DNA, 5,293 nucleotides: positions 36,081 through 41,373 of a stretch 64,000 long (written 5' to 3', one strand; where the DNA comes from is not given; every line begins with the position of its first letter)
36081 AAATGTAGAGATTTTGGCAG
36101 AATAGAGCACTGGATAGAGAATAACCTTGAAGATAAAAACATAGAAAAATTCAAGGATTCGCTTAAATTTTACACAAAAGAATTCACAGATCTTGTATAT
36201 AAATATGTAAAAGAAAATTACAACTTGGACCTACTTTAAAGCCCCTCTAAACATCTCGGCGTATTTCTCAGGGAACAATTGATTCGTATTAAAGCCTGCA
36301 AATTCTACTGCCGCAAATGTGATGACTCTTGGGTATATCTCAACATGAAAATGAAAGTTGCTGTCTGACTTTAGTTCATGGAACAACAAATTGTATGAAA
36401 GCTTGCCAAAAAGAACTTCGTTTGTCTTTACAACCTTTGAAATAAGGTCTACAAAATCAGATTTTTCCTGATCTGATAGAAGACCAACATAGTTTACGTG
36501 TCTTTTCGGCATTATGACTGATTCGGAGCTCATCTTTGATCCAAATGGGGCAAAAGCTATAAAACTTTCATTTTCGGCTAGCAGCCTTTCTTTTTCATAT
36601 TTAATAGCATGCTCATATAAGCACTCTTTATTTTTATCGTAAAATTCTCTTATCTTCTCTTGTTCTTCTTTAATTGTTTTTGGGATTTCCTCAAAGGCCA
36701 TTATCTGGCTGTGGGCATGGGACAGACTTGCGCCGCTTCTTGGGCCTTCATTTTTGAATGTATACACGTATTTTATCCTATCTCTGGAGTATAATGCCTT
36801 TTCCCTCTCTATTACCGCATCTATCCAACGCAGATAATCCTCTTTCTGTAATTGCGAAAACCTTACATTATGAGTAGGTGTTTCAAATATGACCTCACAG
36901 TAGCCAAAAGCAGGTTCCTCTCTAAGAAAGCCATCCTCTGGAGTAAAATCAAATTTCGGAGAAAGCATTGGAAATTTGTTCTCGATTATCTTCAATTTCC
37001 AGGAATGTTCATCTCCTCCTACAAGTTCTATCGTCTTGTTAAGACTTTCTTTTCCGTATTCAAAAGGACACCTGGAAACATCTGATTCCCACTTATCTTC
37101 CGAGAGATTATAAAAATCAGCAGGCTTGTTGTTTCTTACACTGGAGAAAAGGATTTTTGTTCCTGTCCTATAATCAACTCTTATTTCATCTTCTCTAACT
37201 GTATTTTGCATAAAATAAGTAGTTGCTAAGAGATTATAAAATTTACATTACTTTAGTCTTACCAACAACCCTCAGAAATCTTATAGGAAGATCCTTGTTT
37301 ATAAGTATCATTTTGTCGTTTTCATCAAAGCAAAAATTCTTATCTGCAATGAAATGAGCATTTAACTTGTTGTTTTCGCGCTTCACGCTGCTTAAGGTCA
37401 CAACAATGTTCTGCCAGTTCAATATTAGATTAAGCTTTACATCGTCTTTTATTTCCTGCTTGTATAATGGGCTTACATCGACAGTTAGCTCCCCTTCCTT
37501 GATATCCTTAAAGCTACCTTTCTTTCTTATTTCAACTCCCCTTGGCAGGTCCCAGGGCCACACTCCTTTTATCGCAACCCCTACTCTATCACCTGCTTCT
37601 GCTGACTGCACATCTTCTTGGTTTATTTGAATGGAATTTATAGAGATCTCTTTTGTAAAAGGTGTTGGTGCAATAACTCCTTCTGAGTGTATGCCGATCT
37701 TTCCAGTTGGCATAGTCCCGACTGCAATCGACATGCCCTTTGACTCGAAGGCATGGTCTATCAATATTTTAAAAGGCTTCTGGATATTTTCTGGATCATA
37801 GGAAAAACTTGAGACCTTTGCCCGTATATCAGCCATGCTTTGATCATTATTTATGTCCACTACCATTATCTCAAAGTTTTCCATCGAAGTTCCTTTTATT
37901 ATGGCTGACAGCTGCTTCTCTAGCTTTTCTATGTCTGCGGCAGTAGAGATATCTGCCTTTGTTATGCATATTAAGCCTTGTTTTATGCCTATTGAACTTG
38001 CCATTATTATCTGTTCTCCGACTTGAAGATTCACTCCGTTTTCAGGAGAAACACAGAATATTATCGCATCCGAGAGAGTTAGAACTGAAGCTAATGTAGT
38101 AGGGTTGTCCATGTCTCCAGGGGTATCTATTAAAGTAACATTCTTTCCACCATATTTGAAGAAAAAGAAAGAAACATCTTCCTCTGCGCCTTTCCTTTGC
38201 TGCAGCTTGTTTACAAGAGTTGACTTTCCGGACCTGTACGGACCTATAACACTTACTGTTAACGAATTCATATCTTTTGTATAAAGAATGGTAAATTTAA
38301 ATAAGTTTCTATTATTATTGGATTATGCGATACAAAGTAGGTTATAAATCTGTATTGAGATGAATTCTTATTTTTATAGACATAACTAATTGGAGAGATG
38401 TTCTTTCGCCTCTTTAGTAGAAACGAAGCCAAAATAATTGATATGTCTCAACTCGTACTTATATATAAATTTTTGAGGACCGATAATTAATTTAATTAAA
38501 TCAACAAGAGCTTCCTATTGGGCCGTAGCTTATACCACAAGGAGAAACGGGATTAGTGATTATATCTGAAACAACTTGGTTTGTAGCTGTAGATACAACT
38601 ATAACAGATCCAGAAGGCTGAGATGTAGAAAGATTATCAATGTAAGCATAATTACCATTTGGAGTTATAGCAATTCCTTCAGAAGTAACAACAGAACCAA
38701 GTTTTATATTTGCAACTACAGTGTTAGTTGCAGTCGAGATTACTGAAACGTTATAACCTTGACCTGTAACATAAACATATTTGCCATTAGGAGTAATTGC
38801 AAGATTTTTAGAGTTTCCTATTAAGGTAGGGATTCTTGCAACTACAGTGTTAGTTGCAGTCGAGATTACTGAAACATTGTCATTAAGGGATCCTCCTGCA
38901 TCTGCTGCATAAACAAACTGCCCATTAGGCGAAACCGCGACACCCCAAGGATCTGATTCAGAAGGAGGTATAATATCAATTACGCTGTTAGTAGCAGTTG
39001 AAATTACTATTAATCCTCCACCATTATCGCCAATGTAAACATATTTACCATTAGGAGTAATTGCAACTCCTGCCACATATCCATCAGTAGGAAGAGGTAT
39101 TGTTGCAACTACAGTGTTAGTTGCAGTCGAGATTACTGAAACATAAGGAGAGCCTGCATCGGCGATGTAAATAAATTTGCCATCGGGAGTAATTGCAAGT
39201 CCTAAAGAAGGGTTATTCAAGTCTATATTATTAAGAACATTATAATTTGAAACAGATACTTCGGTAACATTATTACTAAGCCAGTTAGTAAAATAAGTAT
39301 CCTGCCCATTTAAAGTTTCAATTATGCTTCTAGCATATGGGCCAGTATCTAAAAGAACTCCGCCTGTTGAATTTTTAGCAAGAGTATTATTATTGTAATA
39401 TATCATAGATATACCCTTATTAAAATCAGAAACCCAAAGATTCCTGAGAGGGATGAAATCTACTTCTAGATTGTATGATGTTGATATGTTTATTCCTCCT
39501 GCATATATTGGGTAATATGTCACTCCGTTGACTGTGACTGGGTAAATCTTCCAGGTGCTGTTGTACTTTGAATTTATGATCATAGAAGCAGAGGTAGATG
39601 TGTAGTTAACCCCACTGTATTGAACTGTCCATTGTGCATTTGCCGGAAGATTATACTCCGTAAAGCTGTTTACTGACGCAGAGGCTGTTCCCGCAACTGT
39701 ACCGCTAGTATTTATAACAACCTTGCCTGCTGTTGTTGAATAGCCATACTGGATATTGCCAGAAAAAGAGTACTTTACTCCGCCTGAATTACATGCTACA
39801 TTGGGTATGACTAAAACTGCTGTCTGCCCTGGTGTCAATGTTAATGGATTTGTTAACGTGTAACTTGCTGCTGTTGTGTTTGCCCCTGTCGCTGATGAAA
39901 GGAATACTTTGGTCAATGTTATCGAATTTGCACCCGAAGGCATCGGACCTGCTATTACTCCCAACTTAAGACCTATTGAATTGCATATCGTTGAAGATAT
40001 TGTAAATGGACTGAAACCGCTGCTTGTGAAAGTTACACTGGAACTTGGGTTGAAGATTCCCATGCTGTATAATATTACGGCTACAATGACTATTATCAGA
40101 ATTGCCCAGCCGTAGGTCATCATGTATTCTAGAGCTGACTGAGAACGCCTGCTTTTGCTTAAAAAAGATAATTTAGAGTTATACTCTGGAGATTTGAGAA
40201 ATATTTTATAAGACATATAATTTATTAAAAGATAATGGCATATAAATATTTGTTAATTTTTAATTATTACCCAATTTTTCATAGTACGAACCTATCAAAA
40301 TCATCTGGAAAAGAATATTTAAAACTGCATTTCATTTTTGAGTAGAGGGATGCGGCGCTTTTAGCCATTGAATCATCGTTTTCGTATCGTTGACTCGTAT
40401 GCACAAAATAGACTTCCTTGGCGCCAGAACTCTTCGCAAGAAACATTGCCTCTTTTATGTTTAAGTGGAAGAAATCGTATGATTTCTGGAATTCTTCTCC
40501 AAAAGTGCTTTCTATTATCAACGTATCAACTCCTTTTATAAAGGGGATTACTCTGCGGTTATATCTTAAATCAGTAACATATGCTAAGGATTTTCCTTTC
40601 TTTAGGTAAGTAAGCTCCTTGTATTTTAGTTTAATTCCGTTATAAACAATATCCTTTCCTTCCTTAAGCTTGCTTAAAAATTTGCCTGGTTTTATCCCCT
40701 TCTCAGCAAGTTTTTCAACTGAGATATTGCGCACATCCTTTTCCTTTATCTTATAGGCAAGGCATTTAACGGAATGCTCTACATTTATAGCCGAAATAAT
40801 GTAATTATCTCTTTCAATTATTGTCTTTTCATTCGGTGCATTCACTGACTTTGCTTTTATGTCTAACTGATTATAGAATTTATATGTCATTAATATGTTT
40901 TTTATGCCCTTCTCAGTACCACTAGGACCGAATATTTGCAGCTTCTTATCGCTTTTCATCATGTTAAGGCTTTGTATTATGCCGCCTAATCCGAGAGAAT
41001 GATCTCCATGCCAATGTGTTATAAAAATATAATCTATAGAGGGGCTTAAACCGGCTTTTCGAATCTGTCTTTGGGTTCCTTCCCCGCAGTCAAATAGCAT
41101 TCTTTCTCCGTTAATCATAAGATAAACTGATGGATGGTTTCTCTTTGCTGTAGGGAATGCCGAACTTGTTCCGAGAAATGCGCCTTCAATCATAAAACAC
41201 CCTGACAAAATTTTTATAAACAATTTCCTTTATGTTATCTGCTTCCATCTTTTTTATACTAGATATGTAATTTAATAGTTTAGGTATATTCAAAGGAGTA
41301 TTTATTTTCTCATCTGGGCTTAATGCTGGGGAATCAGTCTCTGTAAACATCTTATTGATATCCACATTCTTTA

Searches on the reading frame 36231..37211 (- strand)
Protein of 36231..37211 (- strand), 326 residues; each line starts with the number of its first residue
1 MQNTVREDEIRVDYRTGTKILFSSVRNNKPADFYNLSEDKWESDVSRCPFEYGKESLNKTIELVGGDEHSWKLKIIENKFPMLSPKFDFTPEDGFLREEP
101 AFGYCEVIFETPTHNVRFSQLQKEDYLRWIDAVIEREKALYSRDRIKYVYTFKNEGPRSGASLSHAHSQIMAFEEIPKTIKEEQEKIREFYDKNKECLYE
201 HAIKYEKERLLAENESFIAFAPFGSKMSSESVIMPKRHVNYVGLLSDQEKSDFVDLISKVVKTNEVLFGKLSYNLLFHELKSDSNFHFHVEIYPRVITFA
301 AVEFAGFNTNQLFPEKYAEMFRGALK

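Call 18: search_protein_families(library=pfam, proteins=[window:36231-37211:-], max_evalue=0.001)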
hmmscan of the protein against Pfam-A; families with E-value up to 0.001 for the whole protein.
window:36231-37211:- (326 aa): 5 families
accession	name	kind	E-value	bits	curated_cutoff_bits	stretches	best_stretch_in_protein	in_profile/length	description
PF16268.10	DUF4921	-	2.5e-12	46.9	28.5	1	120-303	194-374/425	Domain of unknown function (DUF4921)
PF01087.27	GalP_UDP_transf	-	2.4e-11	44.8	22.1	1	74-177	76-184/184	Galactose-1-phosphate uridyl transferase, N-terminal domain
PF16285.10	DUF4931_N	-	3.5e-07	30.8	24.1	1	107-176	55-124/124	Domain of unknown function (DUF4931) N-terminal domain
PF02744.22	GalP_UDP_tr_C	-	1.9e-06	28.1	29.2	1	204-302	25-127/165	Galactose-1-phosphate uridyl transferase, C-terminal domain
PF01230.28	HIT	-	0.00017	22.6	21.5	0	208-290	6-92/98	HIT domain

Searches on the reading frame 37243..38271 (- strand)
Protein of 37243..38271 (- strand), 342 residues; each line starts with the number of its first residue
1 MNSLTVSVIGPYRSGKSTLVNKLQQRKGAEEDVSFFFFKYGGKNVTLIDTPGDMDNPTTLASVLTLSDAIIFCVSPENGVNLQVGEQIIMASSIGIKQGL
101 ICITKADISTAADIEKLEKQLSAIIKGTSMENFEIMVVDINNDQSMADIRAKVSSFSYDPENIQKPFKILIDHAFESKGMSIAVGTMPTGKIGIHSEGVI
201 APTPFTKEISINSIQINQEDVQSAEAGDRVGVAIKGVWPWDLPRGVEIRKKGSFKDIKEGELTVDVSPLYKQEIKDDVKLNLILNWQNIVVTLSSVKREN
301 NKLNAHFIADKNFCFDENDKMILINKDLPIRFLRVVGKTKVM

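Call 18: search_protein_families(library=pfam, proteins=[window:37243-38271:-], max_evalue=0.001)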
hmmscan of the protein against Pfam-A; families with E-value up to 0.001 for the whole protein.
window:37243-38271:- (342 aa): 5 families
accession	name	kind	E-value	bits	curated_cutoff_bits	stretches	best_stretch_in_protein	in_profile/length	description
PF00009.33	GTP_EFTU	-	2.4e-13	50.5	26.5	1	37-129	63-155/188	Elongation factor Tu GTP binding domain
PF01926.29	MMR_HSR1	-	6.2e-06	26.8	21.9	1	6-81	2-90/113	50S ribosome-binding GTPase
PF00350.29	Dynamin_N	-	0.00022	21.7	27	0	6-26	1-21/168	Dynamin family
PF09439.16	SRPRB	-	0.00035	20.4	25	0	5-157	5-170/178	Signal recognition particle receptor beta subunit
PF03193.22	RsgA_GTPase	-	0.00093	19.5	30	0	70-153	26-104/174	RsgA GTPase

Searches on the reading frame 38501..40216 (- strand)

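Call 18: search_protein_families(library=pfam, proteins=[window:38501-40216:-], max_evalue=0.001)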
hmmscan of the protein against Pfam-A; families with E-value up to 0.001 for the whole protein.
window:38501-40216:- (571 aa): 9 families
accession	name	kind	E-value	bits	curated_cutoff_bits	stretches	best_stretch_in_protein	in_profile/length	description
PF25174.1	Beta-prop_THOC3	-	9.9e-10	38.3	305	1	326-522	80-267/272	THOC3 beta-propeller domain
PF10282.15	Lactonase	-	1.3e-06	28.4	21.7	0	425-487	248-311/344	Lactonase, 7-bladed beta-propeller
PF23414.1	Beta-prop_EML_2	-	2.8e-06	27.3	90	0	339-439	3-100/266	Echinoderm microtubule-associated protein second beta-propeller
PF02239.22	Cytochrom_D1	-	2.7e-05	23.3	25.5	0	446-529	15-96/368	Cytochrome D1 heme domain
PF01436.27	NHL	-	3.2e-05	24.2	20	0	422-435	3-16/28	NHL repeat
PF25172.1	Beta-prop_WDR3_2nd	-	5.9e-05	22.9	140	1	350-438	13-98/293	WDR3 second beta-propeller domain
PF23393.2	Beta-prop_WDR90_POC16_2nd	-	0.00014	21.6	60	0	384-497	42-159/291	WDR90/POC16, second beta-propeller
PF24817.1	WD40_WDHD1_1st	-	0.00057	19.6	109.9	0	328-444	172-289/291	WDHD1 first WD40 domain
PF07676.18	PD40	-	0.00099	19.5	20.9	0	375-394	5-24/38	WD40-like Beta Propeller Repeat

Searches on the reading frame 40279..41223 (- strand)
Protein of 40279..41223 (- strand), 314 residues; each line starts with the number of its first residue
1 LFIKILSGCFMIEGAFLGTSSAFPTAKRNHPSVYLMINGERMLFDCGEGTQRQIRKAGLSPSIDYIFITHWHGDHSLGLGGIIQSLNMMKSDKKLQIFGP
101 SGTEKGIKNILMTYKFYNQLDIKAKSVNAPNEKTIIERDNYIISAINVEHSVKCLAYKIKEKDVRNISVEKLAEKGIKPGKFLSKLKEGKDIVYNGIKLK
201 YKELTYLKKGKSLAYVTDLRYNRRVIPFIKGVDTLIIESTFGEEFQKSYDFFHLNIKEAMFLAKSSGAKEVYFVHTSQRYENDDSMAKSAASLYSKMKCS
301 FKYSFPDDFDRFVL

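Call 18: search_protein_families(library=pfam, proteins=[window:40279-41223:-], max_evalue=0.001)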
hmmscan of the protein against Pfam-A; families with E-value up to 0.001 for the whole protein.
window:40279-41223:- (314 aa): 4 families
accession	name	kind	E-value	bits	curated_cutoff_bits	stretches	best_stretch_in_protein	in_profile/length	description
PF12706.13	Lactamase_B_2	-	6.9e-16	58.9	27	2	41-152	2-114/200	Beta-lactamase superfamily domain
PF00753.33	Lactamase_B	-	1e-08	35.8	22.7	1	31-85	6-66/196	Metallo-beta-lactamase superfamily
PF13691.12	Lactamase_B_4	-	5.4e-06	26.4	27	1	24-72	6-56/63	tRNase Z endonuclease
PF23023.1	Anti-Pycsar_Apyc1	-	1.7e-05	24.9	50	1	16-87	7-78/250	Anti-Pycsar protein Apyc1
